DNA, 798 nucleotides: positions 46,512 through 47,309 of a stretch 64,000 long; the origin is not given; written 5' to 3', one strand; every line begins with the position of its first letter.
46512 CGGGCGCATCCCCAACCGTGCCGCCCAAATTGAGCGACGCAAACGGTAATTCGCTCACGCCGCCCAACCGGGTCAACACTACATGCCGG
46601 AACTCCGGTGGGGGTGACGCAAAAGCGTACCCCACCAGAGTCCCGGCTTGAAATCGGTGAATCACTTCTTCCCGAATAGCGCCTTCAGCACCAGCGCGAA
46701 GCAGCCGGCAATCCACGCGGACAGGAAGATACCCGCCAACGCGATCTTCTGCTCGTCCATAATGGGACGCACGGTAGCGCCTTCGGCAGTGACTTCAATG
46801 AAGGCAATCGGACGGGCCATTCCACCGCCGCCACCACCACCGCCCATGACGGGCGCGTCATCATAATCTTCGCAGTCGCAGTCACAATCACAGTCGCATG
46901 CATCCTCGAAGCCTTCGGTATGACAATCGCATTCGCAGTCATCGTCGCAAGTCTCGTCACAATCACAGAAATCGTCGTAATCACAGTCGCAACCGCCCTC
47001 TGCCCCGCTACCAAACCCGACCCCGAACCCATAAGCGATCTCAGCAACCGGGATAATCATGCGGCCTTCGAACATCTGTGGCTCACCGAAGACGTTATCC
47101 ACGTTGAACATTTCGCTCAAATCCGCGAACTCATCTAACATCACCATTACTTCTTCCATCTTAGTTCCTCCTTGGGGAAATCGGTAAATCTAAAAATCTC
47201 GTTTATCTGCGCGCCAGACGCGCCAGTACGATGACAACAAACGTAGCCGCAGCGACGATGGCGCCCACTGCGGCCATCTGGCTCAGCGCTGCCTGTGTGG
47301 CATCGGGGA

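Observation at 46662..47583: YtfJ/GerW-like protein carrying a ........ Cys/Asp-rich insertion, paired with a small membrane protein under a shared leader motif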

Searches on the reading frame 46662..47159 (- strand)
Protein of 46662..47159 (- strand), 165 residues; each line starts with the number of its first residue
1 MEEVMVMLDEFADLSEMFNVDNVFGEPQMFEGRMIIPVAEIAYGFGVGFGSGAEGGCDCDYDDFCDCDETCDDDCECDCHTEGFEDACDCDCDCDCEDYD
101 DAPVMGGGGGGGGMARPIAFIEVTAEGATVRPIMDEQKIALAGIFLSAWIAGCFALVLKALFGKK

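Call 3: search_protein_families(library=pfam, proteins=[window:46662-47159:-], max_evalue=1)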
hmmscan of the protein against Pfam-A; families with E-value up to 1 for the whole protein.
window:46662-47159:- (165 aa): 1 family
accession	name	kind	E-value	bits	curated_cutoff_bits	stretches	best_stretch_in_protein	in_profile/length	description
PF09579.15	Spore_YtfJ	-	8.4e-08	32.8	25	1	31-137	5-67/81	Sporulation protein YtfJ (Spore_YtfJ)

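Call 4: search_protein_families(library=ncbifam, proteins=[window:46662-47159:-], max_evalue=1)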
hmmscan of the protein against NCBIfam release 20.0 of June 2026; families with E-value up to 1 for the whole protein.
window:46662-47159:- (165 aa): 1 family
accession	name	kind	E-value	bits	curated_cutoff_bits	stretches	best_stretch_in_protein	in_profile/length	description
TIGR02874.1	spore_ytfJ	equivalog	1.8e-07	31.5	116.3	2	7-50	8-51/125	GerW family sporulation protein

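Call 9: find_homologous_proteins(query=window:46662-47159:-, max_evalue=0.001)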
Query window:46662-47159:- (165 aa): 47 proteins with E <= 0.001 among 233 candidates.
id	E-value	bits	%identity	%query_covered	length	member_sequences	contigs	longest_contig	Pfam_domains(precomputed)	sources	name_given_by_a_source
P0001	3.2e-93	329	100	88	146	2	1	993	PF09579.16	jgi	-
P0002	1.5e-41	160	49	100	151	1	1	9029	PF09579.16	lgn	-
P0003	1.4e-36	144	45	98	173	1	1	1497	PF09579.16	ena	-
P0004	6.7e-36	142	42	98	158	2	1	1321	PF09579.16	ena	-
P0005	1.1e-35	141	42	98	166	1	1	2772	PF09579.16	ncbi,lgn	-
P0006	5.5e-35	139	48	98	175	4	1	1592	PF09579.16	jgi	-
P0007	7.7e-35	139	46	98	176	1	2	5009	PF09579.16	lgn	-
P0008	4.5e-34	136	46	98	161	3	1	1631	PF09579.16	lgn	-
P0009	8.1e-34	135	48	98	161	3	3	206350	PF09579.16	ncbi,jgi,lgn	-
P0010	1.8e-33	134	42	98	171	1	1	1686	PF09579.16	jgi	jgi:uncharacterized spore protein YtfJ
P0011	2.2e-33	134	45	98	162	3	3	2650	PF09579.16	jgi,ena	jgi:uncharacterized spore protein YtfJ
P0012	6.8e-33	132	48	98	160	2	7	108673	PF09579.16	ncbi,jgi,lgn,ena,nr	ncbi:MAG TPA: spore germination protein GerW family protein [Anaerolineae bacterium]|nr:spore germin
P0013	1.4e-32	131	48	98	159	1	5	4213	PF09579.16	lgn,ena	-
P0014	2.4e-32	130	40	98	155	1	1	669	PF09579.16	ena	-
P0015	3.3e-32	130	40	98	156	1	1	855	PF09579.16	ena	-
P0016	1.9e-31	128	56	30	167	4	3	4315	PF09579.16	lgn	-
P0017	3.6e-31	127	40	98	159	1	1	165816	PF09579.16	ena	-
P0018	4.2e-31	126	46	98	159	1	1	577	PF09579.16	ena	-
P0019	5.9e-31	126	44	99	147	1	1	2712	PF09579.16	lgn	-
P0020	8.3e-31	125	40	98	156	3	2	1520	PF09579.16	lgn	-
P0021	9.4e-31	125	46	98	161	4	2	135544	PF09579.16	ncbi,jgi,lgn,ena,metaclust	ncbi:MAG: spore germination protein GerW family protein [Anaerolineae bacterium]|metaclust:\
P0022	1.1e-30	125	42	98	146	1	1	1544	PF09579.16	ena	-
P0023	4.0e-30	123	60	29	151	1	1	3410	PF09579.16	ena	-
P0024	4.1e-30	123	45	98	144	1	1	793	PF09579.16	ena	-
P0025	1.5e-29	121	48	98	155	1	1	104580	PF09579.16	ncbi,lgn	-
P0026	1.6e-29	121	44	98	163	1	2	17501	PF09579.16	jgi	jgi:uncharacterized spore protein YtfJ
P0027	4.7e-29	120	44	100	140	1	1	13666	PF09579.16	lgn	-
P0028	1.5e-28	118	46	100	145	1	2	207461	PF09579.16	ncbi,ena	-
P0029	3.0e-28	117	42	100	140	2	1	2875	PF09579.16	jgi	jgi:uncharacterized spore protein YtfJ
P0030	6.3e-28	116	35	99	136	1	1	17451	PF09579.16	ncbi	ncbi:MAG: spore germination protein GerW family protein [Anaerolineae bacterium]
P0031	1.1e-27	115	35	99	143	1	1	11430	PF09579.16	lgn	-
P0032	1.3e-27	115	43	99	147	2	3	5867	PF09579.16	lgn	-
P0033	1.6e-27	115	43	98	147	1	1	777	PF09579.16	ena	-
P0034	2.4e-27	114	43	99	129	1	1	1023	PF09579.16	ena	-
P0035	3.5e-27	114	44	99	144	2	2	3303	PF09579.16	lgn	-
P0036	1.3e-26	112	38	99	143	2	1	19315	PF09579.16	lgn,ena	-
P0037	6.5e-26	109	45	100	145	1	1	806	PF09579.16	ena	-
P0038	8.2e-26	109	35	100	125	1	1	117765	PF09579.16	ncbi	-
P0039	1.0e-25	109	43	100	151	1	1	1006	PF09579.16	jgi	jgi:uncharacterized spore protein YtfJ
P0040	1.3e-25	108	43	100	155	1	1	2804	PF09579.16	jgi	jgi:uncharacterized spore protein YtfJ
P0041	1.4e-25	108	37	98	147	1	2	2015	PF09579.16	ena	-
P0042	2.6e-25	108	44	99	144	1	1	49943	PF09579.16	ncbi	ncbi:MAG: spore germination protein GerW family protein [Anaerolineae bacterium]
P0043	3.9e-25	107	33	100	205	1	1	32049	PF09579.16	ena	-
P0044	6.6e-25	106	66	30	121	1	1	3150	PF09579.16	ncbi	-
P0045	9.0e-23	99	40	98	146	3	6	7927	PF09579.16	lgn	-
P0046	5.4e-13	67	33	81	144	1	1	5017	PF09579.16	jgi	jgi:uncharacterized spore protein YtfJ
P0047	6.3e-10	57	25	93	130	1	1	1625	PF09579.16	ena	-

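Call 14: find_encoding_contigs(protein=P0002, flank=4000, max_places=2)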
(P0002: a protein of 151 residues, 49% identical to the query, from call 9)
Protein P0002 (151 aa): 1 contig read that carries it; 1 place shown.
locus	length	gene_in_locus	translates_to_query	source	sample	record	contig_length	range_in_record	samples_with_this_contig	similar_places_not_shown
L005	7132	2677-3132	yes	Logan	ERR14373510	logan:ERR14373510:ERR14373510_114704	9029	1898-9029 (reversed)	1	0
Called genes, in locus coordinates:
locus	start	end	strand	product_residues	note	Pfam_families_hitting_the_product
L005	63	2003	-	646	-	PF03453:MoeA_N, PF00994:MoCF_biosynth, PF03454:MoeA_C, PF12727:PBP_like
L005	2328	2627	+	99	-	-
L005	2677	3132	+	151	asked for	PF09579:Spore_YtfJ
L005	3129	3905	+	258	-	PF02578:Cu-oxidase_4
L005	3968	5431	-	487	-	PF11611:DUF4352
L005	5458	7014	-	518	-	-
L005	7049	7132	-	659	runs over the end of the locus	?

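Call 15: find_encoding_contigs(protein=P0009, flank=4000, max_places=2)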
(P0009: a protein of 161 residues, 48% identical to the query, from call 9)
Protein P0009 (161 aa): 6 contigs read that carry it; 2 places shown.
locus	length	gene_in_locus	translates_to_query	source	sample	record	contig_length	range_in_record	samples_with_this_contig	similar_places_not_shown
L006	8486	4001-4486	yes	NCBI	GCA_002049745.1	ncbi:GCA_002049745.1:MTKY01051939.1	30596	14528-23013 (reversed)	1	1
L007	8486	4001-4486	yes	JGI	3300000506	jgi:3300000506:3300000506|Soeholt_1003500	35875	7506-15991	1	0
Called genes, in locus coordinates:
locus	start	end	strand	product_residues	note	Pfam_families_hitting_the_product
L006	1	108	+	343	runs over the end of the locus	PF12911:OppC_N (weak), PF00528:BPD_transp_1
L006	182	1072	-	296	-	PF12911:OppC_N (weak), PF00528:BPD_transp_1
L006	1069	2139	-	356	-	PF19300:BPD_transp_1_N (weak), PF00528:BPD_transp_1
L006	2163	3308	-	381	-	-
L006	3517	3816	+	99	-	-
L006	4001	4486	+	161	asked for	PF09579:Spore_YtfJ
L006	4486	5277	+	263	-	PF02578:Cu-oxidase_4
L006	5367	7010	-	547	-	PF00226:DnaJ, PF11611:DUF4352 (weak)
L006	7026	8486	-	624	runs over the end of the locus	-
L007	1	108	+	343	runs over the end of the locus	PF12911:OppC_N (weak), PF00528:BPD_transp_1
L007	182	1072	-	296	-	PF12911:OppC_N (weak), PF00528:BPD_transp_1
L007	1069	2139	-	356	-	PF19300:BPD_transp_1_N (weak), PF00528:BPD_transp_1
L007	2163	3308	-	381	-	-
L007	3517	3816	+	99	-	-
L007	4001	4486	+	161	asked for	PF09579:Spore_YtfJ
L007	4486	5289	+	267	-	PF02578:Cu-oxidase_4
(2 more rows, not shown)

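Call 21: find_encoding_contigs(protein=P0012, flank=4000, max_places=1)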
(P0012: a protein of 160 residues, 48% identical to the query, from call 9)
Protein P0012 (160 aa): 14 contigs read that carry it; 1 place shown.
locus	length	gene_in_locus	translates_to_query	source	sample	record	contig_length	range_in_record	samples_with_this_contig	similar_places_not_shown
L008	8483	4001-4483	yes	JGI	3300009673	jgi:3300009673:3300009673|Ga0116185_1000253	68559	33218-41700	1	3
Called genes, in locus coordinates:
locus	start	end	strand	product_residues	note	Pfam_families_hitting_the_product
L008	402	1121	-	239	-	PF00072:Response_reg, PF04545:Sigma70_r4 (weak), PF08281:Sigma70_r4_2, PF00196:GerE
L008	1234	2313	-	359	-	PF01266:DAO, PF13450:NAD_binding_8 (weak)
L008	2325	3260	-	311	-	-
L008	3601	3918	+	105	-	-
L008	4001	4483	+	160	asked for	PF09579:Spore_YtfJ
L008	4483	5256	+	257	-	PF02578:Cu-oxidase_4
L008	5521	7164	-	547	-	PF00226:DnaJ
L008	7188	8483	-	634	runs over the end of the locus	-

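Call 22: find_encoding_contigs(protein=P0028, flank=4000, max_places=1)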
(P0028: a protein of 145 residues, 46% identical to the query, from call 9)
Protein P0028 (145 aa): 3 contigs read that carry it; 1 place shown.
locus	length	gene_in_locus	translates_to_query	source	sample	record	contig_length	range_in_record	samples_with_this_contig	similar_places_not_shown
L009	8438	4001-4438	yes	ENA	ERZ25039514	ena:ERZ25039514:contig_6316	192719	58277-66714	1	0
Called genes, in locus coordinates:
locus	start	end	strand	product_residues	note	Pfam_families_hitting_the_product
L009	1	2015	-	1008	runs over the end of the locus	PF01855:POR_N, PF17147:PFOR_II, PF01558:POR, PF10371:EKR, PF00037:Fer4 (weak), PF13237:Fer4_10, PF12838:Fer4_7, PF13484:Fer4_16, +8 more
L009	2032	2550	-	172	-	PF01855:POR_N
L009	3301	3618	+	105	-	-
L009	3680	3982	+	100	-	-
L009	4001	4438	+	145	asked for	PF09579:Spore_YtfJ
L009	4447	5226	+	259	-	PF02578:Cu-oxidase_4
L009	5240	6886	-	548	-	PF00226:DnaJ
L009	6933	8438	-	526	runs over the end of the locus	-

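Call 23: find_encoding_contigs(protein=P0038, flank=4000, max_places=1)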
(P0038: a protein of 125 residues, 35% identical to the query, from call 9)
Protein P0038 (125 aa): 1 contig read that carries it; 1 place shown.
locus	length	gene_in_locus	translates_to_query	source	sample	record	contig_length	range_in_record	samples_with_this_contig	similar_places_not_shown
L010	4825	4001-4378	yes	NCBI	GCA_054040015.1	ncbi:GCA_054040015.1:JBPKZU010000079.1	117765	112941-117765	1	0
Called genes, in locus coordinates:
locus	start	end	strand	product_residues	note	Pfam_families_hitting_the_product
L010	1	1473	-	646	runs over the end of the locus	PF00496:SBP_bac_5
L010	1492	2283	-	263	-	PF00106:adh_short, PF08659:KR (weak), PF13561:adh_short_C2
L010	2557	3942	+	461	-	PF12895:ANAPC3 (weak), PF13371:TPR_9 (weak), PF13414:TPR_11, PF13431:TPR_17 (faint), PF13432:TPR_16 (faint), PF00515:TPR_1 (faint), PF13424:TPR_12 (weak), PF14559:TPR_19 (weak), +4 more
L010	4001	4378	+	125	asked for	PF09579:Spore_YtfJ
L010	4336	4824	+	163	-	?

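Call 24: find_encoding_contigs(protein=P0030, flank=4000, max_places=1)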
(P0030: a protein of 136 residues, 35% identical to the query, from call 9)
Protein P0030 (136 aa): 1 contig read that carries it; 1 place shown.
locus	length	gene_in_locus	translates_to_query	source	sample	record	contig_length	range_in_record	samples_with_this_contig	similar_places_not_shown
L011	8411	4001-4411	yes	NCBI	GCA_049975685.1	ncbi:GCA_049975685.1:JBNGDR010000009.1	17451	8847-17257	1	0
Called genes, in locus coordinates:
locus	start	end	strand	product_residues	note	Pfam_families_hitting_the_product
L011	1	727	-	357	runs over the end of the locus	PF01266:DAO, PF03486:HI0933_like (faint), PF13450:NAD_binding_8 (weak)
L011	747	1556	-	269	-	-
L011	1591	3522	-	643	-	PF03453:MoeA_N, PF00994:MoCF_biosynth, PF03454:MoeA_C, PF12727:PBP_like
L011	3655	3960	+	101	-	-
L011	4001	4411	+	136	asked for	PF09579:Spore_YtfJ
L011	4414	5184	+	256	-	PF02578:Cu-oxidase_4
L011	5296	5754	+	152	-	PF13011:LZ_Tnp_IS481 (faint), PF13384:HTH_23, PF13518:HTH_28, PF13551:HTH_29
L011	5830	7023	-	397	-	PF20009:GEVED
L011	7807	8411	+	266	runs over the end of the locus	PF00496:SBP_bac_5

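Call 36: list_cluster_members(proteins=[P0048, window:46662-47159:-, P0009, P0012])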
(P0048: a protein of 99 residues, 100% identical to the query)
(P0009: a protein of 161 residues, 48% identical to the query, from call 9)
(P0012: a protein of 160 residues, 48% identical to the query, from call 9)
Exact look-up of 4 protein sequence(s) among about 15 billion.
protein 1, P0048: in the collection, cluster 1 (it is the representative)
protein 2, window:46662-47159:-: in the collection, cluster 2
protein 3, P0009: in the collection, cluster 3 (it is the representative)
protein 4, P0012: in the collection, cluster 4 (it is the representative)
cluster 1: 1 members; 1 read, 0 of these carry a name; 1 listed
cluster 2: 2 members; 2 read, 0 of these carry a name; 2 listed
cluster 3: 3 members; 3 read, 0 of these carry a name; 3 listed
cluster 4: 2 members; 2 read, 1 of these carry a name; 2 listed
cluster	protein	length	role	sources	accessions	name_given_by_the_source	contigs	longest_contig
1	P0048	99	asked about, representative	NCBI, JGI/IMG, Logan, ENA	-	-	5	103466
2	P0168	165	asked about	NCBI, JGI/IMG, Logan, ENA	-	-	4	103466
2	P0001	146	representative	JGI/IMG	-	-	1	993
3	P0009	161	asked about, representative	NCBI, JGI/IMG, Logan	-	-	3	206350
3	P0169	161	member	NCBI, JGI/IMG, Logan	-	-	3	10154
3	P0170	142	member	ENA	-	-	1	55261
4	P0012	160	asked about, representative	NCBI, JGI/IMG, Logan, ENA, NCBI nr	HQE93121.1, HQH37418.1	MAG TPA: spore germination protein GerW family protein [Anaerolineae bacterium] | spore germination protein GerW family protein [Anaerolineae bacterium]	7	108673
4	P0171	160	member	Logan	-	-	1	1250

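Call 38: predict_structure(alignment_id=A2)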
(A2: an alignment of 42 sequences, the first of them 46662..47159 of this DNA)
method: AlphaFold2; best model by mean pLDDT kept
length: 165 residues; sequences in the alignment: 42
mean_pLDDT: 73.7   pTM: 0.40
mean pLDDT of the five models: 73.7, 70.7, 70.6, 69.6, 64.2
residues with pLDDT >= 90: 25; 70-90: 89; 50-70: 21; < 50: 30
segments of 3 or more residues with pLDDT < 50: 63-68, 70-72, 75-93
pLDDT, mean of each block of 10 residues (from residue 1): 79 75 79 84 82 62 47 47 43 52 77 82 89 83 97 97 86
secondary structure, 60 per line:
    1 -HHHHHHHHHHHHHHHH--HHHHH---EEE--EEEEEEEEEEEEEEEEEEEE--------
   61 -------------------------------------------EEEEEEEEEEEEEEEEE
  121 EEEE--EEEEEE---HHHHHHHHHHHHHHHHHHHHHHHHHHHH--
elements in order: H2-17 H20-24 E28-30 E33-52 E104-124 E127-132 H136-163

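Call 41: fold_search(model_id=the predicted structure, library=pdb)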
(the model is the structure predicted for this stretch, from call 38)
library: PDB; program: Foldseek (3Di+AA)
matches with E <= 10: 50; with E <= 0.001: 0
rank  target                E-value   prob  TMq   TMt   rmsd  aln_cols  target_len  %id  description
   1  7cbl_A                2.4e+00  0.02  0.13  0.10  16.4       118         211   14  Cryo-EM structure of the flagellar LP ring from Salmonella (released 2021-04-28)
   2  7cgo_AA               2.4e+00  0.02  0.13  0.10  16.4       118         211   14  Cryo-EM structure of the flagellar motor-hook complex from Salmonella (released 2021-04-28)
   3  1ed3_A                2.5e+00  0.16  0.16  0.10  15.0        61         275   13  CRYSTAL STRUCTURE OF RAT MINOR HISTOCOMPATIBILITY ANTIGEN COMPLEX RT1-AA/MTF-E. (released 2001-02-28)
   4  7p0t_D                3.8e+00  0.21  0.16  0.11  14.9        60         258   13  CRYSTAL STRUCTURE OF THE MURINE CLASS I MAJOR HISTOCOMPATIBILITY COMPLEX H-2DB IN COMPLEX WITH LCMV-DERIVED GP33 PEPTI (released 2022-03-23)
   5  7oks_C                4.1e+00  0.20  0.14  0.14  15.2        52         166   15  X-ray structure of soluble EPCR in P212121 space group (released 2022-04-27)
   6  6l9k_A                4.1e+00  0.20  0.16  0.16  14.9        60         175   13  H2-Ld a1a2 complexed with A5 peptide (released 2020-11-18)
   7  9tjx_D                4.3e+00  0.20  0.14  0.14  15.4        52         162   15  Structure of factor VII Gla domain bound to EPCR (released 2026-03-25)
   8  2e7l_E                4.9e+00  0.16  0.16  0.15  14.9        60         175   13  Structure of a high-affinity mutant of the 2C TCR in complex with Ld/QL9 (released 2007-04-24)
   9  6gb7_A                5.5e+00  0.16  0.17  0.10  14.9        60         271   13  Structure of H-2Db with scoop loop from tapasin (released 2019-03-06)
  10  9tjx_B                5.8e+00  0.14  0.14  0.14  15.4        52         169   13  Structure of factor VII Gla domain bound to EPCR (released 2026-03-25)
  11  7nvg_W3               5.8e+00  0.02  0.14  0.11  13.3       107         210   12  Salmonella flagellar basal body refined in C1 map (released 2021-05-05)
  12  3j9w_AP               6.2e+00  0.04  0.10  0.16  10.9        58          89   16  Cryo-EM structure of the Bacillus subtilis MifM-stalled ribosome complex (released 2015-04-29)
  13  6wl2_A                6.6e+00  0.13  0.16  0.15  14.9        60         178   13  preTCRbeta-pMHC complex crystal structure (released 2020-12-23)
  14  3pqy_F                6.6e+00  0.12  0.15  0.10  15.0        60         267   17  Crystal Structure of 6218 TCR in complex with the H2Db-PA224 (released 2011-05-18)
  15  1jpf_A                7.0e+00  0.13  0.16  0.10  14.9        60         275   13  Crystal Structure Of The LCMV Peptidic Epitope Gp276 In Complex With The Murine Class I Mhc Molecule H-2Db (released 2001-10-24)
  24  9hy4_C                7.9e+00  0.12  0.17  0.12  14.9        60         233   13  Solubly expressed miniaturized SMART H2-Db (released 2025-12-31)
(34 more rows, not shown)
